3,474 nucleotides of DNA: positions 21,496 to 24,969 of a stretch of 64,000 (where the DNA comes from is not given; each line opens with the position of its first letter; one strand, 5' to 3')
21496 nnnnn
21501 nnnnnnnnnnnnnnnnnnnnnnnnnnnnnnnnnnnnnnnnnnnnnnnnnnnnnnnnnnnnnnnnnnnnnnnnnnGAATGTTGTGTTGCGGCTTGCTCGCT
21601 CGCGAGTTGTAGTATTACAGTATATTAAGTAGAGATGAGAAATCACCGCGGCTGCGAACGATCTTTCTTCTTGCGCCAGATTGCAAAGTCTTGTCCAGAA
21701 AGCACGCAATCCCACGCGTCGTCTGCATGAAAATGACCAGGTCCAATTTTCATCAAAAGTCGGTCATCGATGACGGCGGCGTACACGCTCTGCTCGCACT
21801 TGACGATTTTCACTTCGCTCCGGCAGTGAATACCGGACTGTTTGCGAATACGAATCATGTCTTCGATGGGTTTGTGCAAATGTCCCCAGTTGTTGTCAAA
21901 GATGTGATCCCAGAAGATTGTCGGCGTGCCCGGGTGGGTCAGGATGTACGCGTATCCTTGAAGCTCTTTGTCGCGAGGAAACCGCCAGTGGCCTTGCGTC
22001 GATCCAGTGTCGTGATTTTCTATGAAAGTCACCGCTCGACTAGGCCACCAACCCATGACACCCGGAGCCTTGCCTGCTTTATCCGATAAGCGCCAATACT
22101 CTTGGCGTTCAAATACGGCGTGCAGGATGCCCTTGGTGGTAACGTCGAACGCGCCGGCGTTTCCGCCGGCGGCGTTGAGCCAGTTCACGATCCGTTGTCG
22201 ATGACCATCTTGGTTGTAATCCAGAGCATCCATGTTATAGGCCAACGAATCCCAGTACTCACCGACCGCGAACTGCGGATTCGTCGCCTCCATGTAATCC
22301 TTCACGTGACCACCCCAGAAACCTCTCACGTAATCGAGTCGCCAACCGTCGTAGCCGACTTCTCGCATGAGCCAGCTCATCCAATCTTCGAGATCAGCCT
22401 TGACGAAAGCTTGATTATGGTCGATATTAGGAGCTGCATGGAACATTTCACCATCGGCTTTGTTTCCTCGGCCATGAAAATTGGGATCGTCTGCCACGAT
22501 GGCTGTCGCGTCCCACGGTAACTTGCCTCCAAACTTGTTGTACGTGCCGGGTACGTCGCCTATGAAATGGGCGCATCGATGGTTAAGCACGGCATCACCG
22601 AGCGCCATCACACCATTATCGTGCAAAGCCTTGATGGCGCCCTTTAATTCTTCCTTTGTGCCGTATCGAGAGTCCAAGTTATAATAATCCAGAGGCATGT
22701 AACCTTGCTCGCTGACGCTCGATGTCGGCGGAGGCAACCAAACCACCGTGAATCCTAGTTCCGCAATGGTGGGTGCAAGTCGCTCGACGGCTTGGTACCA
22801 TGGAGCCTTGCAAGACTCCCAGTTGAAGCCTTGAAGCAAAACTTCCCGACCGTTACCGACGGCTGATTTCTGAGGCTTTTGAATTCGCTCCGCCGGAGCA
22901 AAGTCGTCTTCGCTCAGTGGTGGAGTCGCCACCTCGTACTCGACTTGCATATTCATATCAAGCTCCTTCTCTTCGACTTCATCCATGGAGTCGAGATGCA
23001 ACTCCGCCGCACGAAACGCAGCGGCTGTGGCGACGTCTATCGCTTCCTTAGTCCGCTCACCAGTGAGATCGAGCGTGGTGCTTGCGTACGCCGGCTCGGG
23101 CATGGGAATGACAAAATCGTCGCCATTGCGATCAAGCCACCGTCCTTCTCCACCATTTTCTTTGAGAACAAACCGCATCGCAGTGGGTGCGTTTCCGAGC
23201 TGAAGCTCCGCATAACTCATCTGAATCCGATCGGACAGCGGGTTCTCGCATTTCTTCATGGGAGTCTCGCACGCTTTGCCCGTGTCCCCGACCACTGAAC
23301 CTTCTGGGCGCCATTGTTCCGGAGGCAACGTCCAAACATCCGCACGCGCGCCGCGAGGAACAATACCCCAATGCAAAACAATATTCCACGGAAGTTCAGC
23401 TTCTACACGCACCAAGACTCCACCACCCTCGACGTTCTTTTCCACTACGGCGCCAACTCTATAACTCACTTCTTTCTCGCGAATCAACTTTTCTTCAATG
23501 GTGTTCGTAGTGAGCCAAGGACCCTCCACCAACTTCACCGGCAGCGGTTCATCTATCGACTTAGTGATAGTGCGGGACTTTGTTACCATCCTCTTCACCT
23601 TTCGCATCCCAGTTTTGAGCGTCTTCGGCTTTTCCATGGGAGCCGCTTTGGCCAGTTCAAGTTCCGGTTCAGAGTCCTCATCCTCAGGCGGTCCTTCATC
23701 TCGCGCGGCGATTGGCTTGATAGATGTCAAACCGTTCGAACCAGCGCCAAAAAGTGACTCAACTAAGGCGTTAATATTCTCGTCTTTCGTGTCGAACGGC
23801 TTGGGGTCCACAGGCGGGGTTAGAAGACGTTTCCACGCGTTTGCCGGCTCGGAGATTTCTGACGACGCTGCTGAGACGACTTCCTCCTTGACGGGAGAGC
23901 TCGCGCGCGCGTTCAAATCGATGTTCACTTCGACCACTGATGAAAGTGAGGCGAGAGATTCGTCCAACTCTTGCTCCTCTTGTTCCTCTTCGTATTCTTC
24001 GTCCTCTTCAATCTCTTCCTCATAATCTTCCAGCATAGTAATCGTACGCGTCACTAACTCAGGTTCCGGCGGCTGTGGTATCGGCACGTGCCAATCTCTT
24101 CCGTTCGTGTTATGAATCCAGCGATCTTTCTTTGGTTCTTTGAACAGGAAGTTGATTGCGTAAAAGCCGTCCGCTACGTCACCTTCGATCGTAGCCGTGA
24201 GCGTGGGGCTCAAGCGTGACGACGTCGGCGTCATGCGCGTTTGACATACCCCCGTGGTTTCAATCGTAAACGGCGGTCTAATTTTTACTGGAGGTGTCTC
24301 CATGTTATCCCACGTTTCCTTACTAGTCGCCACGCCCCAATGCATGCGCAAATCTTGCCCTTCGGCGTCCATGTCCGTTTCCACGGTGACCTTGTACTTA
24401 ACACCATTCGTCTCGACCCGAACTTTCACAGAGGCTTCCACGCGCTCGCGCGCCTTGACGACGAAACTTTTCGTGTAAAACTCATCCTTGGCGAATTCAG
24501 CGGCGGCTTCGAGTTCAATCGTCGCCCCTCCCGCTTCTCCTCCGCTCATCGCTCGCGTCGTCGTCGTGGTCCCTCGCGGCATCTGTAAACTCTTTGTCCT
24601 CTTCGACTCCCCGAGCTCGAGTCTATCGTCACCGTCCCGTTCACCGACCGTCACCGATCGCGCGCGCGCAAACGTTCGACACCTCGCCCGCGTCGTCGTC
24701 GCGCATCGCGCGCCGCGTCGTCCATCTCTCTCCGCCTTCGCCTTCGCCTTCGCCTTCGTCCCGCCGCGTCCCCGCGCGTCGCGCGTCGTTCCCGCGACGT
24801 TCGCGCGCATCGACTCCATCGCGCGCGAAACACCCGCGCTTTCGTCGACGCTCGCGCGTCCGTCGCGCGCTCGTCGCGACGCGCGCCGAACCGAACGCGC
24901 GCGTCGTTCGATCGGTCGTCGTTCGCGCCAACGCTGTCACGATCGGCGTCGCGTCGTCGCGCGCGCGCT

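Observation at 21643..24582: AMY3-type plastidial alpha-amylase with tandem CBM45 repeats; the CBM20 coiled-coil protein and the CP12 protein lie within 40 kb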

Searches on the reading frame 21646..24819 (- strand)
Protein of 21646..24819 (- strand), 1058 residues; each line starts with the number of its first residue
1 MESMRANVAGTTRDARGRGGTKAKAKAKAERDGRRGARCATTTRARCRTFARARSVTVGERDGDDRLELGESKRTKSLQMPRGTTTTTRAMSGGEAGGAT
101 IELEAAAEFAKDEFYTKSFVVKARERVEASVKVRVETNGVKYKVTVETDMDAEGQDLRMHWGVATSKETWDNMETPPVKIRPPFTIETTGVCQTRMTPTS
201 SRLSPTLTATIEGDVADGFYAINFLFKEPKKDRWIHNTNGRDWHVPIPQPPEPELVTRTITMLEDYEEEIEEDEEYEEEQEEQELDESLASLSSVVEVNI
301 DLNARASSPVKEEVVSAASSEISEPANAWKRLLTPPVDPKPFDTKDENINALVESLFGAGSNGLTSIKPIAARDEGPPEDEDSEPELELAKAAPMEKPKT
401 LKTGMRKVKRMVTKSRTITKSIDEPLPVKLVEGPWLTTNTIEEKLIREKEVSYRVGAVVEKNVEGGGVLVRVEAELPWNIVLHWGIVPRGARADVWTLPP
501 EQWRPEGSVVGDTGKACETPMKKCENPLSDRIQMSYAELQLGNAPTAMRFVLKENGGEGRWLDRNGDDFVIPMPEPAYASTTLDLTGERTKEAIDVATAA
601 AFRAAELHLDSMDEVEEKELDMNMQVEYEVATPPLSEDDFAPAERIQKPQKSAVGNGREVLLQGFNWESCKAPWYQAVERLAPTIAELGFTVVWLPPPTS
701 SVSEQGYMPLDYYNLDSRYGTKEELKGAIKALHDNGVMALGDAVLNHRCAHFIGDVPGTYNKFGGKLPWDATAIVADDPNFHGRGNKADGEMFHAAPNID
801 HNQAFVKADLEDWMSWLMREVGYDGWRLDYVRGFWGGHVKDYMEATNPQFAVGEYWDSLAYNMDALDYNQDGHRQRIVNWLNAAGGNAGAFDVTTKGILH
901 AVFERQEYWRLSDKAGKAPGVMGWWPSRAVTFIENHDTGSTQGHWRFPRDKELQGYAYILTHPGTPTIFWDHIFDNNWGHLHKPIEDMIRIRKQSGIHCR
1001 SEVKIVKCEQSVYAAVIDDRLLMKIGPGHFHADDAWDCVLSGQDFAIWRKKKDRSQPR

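Call 3: search_protein_families(library=pfam, proteins=[window:21646-24819:-], max_evalue=1)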
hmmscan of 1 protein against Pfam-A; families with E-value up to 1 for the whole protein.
window:21646-24819:- (1058 aa): 5 families
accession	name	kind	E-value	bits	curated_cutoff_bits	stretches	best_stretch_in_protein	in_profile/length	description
PF23166.1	Ig_N_CWD1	-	9.9e-33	113.3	27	2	450-573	8-121/121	Alpha-glucan water dikinase 1 Ig-like N-terminal domain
PF07821.18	Alpha-amyl_C2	-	7.2e-18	65.1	27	1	995-1048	2-59/60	Alpha-amylase C-terminal beta-sheet domain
PF00128.31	Alpha-amylase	-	4.6e-16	59.5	22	1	685-833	28-192/446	Alpha amylase, catalytic domain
PF02324.22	Glyco_hydro_70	-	0.11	11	24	1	701-745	641-689/831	Glycosyl hydrolase family 70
PF09081.16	AMT4_dom_C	-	0.22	11.9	27.6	1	977-1005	2-29/64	Glucan 1,4-alpha-maltotetraohydrolase, domain C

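Call 7: find_homologous_proteins(query=window:21646-24819:-)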
Query window:21646-24819:- (1058 aa): 11 proteins with E <= 0.001 among 8000 candidates.
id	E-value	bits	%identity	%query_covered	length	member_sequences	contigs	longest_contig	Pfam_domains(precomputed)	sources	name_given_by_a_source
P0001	0.0e+0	2448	99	100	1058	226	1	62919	PF23166.2,PF00128.32,PF07821.19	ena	-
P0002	0.0e+0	1477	66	90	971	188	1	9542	PF23166.2,PF00128.32,PF07821.19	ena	-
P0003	0.0e+0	1348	60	94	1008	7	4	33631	PF23166.2,PF00128.32,PF07821.19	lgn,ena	-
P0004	0.0e+0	1345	61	91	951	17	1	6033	PF23166.2,PF00128.32,PF07821.19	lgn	-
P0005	0.0e+0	1331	57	100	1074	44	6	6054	PF23166.2,PF00128.32,PF07821.19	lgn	-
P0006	0.0e+0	1223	54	97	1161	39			PF23166.2,PF00128.32,PF07821.19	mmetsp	mmetsp:Transcript_5409/g.18220 ORF Transcript_5409/g.18220 Transcript_5409/m.18220 type:complete len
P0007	0.0e+0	1210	54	95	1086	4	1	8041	PF23166.2,PF00128.32,PF07821.19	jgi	-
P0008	0.0e+0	1032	64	63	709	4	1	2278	PF23166.2,PF00128.32,PF07821.19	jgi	jgi:hypothetical protein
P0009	1.9e-226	772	62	39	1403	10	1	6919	PF23166.2,PF00128.32,PF07821.19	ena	-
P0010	2.0e-216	739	60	39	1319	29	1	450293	PF23166.2,PF00128.32,PF07821.19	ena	-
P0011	4.9e-177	609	52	49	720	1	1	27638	PF23166.2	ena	-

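Call 9: search_solved_structures(query=window:21646-24819:-, max_evalue=0.001)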
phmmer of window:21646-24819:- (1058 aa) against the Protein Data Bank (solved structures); distinct sequences matched with E-value up to 0.001: 124 (the best 60 are shown).
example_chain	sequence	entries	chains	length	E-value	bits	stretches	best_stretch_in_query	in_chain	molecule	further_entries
3wn6_A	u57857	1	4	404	6.1e-110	371.7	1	659-1050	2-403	Alpha-amylase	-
2qpu_A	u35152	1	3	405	1.4e-109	370.5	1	659-1050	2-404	Alpha-amylase type A isozyme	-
3bsg_A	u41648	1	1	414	4.5e-109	368.8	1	659-1051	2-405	Alpha-amylase type A isozyme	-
1ht6_A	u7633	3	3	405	1.5e-108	367.1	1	659-1050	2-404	ALPHA-AMYLASE ISOZYME 1 | PROTEIN (Alpha-amylase type A isozyme) | Alpha-amylase type 1 isozyme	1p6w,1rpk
2qps_A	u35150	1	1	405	2.3e-108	366.4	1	659-1050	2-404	Alpha-amylase type A isozyme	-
1amy_A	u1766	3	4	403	5.8e-108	365.1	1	659-1050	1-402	1,4-ALPHA-D-GLUCAN GLUCANOHYDROLASE | BARLEY ALPHA-AMYLASE 2(CV MENUET)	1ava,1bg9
3bsh_A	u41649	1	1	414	8.8e-108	364.5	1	659-1051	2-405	Alpha-amylase type A isozyme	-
1rp8_A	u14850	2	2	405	1.7e-107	363.6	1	659-1050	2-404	Alpha-amylase type 1 isozyme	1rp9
2amg_A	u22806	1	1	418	7.9e-30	106.4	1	654-1006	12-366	1,4-ALPHA-D-GLUCAN MALTOTETRAHYDROLASE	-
1gcy_A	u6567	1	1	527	1.7e-29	105.3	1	654-1006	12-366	GLUCAN 1,4-ALPHA-MALTOTETRAHYDROLASE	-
1jda_A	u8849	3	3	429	2e-29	105.1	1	654-1006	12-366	1,4-ALPHA MALTOTETRAHYDROLASE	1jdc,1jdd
1qi5_A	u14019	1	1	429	3.9e-29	104.1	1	654-1006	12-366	PROTEIN (EXO-MALTOTETRAOHYDROLASE)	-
1qi3_A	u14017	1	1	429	3.9e-29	104.1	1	654-1006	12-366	PROTEIN (EXO-MALTOTETRAOHYDROLASE)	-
1qpk_A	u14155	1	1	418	7.7e-29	103.1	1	654-1006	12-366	PROTEIN (MALTOTETRAOSE-FORMING AMYLASE)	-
1qi4_A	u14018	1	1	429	8.6e-29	103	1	654-1006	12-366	PROTEIN (EXO-MALTOTETRAOHYDROLASE)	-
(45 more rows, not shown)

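Call 44: search_protein_families(library=pfam, proteins=[P0010, P0006], max_evalue=0.1)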
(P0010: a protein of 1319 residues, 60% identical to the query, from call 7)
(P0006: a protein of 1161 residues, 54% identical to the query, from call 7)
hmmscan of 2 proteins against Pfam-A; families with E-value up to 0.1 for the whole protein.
P0010 (1319 aa): 5 families
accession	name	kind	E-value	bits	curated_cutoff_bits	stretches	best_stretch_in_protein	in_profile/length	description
PF23166.1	Ig_N_CWD1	-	1.2e-38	132.4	27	2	464-581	12-121/121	Alpha-glucan water dikinase 1 Ig-like N-terminal domain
PF07821.18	Alpha-amyl_C2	-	4.2e-17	62.6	27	1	1261-1315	3-60/60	Alpha-amylase C-terminal beta-sheet domain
PF00128.31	Alpha-amylase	-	4.8e-15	56.2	22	2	951-1018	28-96/446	Alpha amylase, catalytic domain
PF02324.22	Glyco_hydro_70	-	0.0086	14.7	24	1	967-1011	641-689/831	Glycosyl hydrolase family 70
PF08870.17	DndE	-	0.079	13.7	25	0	725-763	48-86/111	DNA sulphur modification protein DndE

P0006 (1161 aa): 4 families
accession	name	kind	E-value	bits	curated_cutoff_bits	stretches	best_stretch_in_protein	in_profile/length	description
PF23166.1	Ig_N_CWD1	-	1.1e-38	132.6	27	2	512-634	7-121/121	Alpha-glucan water dikinase 1 Ig-like N-terminal domain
PF07821.18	Alpha-amyl_C2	-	9.7e-17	61.5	27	1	1105-1159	2-60/60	Alpha-amylase C-terminal beta-sheet domain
PF00128.31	Alpha-amylase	-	1.6e-14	54.5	22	1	796-860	28-93/446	Alpha amylase, catalytic domain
PF09081.16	AMT4_dom_C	-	0.094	13.1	27.6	0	1087-1115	2-29/64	Glucan 1,4-alpha-maltotetraohydrolase, domain C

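Call 67: predict_structure(alignment_id=A2)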
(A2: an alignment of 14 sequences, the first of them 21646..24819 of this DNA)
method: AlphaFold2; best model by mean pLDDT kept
length: 1058 residues; sequences in the alignment: 14
mean_pLDDT: 56.2   pTM: 0.40
mean pLDDT of the five models: 56.2, 54.0, 50.5, 49.6, 49.2
residues with pLDDT >= 90: 47; 70-90: 311; 50-70: 204; < 50: 496
segments of 3 or more residues with pLDDT < 50: 1-110, 273-308, 310-347, 349-368, 370-377, 379-384, 386-406, 527-530, 577-651, 666-671, 700-716, 745-798, 831-833, 857-868, 887-957, 961-966, 1055-1058
pLDDT, mean of each block of 10 residues (from residue 1): 32 30 30 34 28 29 30 30 29 29 33 74 72 92 90 72 88 86 83 85 74 90 86 76 89 75 59 41 33 33 35 31 39 41 42 44 36 41 36 36 46 59 72 88 74 80 65 82 79 65 78 73 62 78 76 71 73 59 35 41 37 32 27 33 32 59 52 71 82 66 40 47 84 86 50 35 34 35 35 39 66 79 75 62 77 54 39 61 56 43 42 39 41 33 31 47 51 57 74 71 60 70 71 85 78 51
secondary structure, 60 per line:
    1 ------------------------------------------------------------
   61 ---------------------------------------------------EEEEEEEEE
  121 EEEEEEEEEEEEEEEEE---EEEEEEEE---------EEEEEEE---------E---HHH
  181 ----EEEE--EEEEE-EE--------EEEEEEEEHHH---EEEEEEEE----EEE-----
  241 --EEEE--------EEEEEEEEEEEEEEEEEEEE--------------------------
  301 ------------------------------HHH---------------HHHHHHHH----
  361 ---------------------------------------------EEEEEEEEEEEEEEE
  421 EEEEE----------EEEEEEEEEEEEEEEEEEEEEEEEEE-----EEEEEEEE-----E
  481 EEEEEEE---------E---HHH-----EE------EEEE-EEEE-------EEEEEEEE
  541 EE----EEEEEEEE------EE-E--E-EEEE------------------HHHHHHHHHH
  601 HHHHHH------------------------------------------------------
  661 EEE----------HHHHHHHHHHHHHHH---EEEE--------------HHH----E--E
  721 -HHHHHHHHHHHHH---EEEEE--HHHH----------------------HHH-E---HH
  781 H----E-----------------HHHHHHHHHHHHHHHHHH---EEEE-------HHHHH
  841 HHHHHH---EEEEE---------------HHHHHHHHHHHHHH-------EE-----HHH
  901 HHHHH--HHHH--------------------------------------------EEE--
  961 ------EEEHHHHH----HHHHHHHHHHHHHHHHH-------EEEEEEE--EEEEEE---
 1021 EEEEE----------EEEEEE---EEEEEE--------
elements in order (helices of 4 or more, strands of 3 or more residues): E112-137 E141-148 E158-164 E185-188 E191-195 E207-214 E221-228 E233-235 E243-246 E255-274 H349-356 E406-425 E436-461 E467-474 E480-487 E517-520 E522-525 E533-542 E547-554 E569-572 H591-606 E661-663 H674-688 E692-695 H722-734 E738-742 H745-748 H804-821 E825-828 H836-846 E850-854 H870-883 H898-905 H908-911 E956-958 E967-969 H970-974 H979-995 E1003-1009 E1012-1017 E1021-1025 E1036-1041 E1045-1050

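Call 74: find_encoding_contigs(protein=P0010, flank=10000, max_places=4)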
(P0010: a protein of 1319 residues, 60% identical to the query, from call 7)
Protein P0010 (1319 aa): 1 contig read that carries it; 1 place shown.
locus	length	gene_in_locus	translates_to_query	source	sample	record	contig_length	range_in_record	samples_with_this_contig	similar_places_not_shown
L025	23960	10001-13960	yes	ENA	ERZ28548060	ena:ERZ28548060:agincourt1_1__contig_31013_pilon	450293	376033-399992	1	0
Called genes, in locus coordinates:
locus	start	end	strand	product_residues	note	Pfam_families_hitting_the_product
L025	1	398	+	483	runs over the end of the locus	PF01406:tRNA-synt_1e, PF09334:tRNA-synt_1g (faint), PF23493:CysS_C (faint)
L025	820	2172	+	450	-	PF00155:Aminotran_1_2 (weak)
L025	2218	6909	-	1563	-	-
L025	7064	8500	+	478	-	PF16317:Glyco_hydro_99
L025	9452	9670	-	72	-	-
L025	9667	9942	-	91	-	-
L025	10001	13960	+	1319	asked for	PF23166:Ig_N_CWD1, PF00128:Alpha-amylase, PF07821:Alpha-amyl_C2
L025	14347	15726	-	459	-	PF05198:IF3_N, PF00707:IF3_C, PF00458:WHEP-TRS (weak)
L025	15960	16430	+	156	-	-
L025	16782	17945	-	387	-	-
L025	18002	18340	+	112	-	-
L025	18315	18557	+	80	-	-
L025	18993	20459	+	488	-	PF01471:PG_binding_1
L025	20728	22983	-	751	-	-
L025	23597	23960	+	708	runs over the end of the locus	PF01432:Peptidase_M3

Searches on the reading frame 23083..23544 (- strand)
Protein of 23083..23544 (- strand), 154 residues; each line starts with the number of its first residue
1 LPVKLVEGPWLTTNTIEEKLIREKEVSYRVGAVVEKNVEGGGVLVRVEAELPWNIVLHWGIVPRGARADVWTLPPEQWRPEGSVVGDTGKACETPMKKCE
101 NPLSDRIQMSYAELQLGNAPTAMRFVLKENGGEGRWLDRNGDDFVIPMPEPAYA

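Call 44: search_protein_families(library=pfam, proteins=[window:23083-23544:-], max_evalue=0.1)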
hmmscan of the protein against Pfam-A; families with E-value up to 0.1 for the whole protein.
seq(154 aa): 1 family
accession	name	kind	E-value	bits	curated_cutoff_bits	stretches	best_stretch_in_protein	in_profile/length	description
PF23166.1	Ig_N_CWD1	-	8.4e-19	68.4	27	1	24-148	7-121/121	Alpha-glucan water dikinase 1 Ig-like N-terminal domain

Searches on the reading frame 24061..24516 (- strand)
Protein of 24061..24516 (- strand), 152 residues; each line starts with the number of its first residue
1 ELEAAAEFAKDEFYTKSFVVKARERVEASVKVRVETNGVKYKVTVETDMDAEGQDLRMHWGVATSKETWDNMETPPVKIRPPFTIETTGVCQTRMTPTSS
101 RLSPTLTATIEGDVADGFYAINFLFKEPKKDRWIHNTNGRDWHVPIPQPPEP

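Call 44: search_protein_families(library=pfam, proteins=[window:24061-24516:-], max_evalue=0.1)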
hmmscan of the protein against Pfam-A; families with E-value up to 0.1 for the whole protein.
seq(152 aa): 1 family
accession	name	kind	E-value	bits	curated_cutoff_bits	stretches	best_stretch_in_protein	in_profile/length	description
PF23166.1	Ig_N_CWD1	-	1.5e-14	54.6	27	1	24-146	9-121/121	Alpha-glucan water dikinase 1 Ig-like N-terminal domain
